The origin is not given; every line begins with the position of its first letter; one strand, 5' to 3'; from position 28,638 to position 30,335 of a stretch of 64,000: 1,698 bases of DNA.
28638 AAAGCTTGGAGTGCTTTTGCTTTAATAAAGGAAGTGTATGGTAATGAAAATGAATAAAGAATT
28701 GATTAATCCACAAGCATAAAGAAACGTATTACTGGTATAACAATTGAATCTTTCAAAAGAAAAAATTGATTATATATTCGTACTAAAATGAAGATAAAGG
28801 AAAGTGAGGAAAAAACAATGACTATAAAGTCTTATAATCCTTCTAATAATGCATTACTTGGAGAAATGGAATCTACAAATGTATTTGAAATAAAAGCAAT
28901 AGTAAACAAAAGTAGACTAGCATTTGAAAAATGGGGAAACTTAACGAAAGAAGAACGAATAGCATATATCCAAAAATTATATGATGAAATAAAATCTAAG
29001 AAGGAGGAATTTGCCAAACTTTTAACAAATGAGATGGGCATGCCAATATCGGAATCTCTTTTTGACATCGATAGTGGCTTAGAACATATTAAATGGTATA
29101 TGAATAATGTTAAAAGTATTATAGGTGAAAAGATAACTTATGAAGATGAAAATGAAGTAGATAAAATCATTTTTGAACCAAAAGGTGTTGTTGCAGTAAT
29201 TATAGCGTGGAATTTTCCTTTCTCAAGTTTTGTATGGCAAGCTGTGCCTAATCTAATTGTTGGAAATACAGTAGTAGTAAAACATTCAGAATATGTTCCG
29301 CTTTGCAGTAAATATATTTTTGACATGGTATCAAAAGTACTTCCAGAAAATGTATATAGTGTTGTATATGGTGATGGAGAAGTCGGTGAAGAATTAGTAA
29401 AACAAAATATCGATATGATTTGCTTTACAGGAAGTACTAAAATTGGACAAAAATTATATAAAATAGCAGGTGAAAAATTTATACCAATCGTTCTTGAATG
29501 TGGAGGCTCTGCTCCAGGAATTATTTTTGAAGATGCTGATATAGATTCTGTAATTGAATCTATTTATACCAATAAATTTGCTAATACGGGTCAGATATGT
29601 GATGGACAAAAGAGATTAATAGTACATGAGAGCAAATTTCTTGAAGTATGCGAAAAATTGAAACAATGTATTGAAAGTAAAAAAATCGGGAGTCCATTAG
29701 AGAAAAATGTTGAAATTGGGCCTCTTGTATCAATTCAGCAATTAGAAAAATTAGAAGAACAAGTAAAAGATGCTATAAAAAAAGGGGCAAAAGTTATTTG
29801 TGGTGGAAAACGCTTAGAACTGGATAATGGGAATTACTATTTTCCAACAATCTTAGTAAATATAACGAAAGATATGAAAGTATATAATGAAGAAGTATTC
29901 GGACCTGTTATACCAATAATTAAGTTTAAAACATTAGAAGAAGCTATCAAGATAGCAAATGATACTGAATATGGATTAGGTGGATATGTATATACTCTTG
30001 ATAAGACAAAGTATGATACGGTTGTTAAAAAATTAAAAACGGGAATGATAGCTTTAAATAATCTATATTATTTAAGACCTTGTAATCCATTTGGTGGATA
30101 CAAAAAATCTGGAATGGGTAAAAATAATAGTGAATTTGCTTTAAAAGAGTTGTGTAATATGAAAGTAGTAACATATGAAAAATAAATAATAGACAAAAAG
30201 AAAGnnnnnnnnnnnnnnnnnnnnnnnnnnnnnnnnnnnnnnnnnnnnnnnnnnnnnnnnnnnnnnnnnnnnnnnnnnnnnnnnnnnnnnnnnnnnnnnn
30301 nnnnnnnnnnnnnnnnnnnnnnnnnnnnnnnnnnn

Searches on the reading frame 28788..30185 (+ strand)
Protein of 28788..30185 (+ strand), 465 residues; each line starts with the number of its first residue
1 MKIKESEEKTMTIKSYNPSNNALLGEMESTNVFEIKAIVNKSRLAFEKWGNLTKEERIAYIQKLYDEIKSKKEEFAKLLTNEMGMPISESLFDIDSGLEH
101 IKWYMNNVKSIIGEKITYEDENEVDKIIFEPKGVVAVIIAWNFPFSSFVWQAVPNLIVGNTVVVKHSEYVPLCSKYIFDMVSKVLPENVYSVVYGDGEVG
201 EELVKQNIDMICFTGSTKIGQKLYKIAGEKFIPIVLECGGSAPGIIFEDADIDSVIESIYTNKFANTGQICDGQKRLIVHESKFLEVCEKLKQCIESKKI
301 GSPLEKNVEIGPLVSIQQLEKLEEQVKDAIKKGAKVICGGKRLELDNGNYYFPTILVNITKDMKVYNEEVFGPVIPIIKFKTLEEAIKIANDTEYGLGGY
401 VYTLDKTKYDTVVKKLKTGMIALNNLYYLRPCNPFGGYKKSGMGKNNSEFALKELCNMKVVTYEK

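Call 11: search_protein_families(library=pfam, proteins=[window:28788-30185:+], max_evalue=0.001)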
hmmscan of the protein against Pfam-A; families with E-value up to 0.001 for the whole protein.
window:28788-30185:+ (465 aa): 1 family
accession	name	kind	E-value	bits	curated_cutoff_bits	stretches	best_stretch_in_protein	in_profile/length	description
PF00171.27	Aldedh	-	5.7e-140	467.3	23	1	9-461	5-461/461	Aldehyde dehydrogenase family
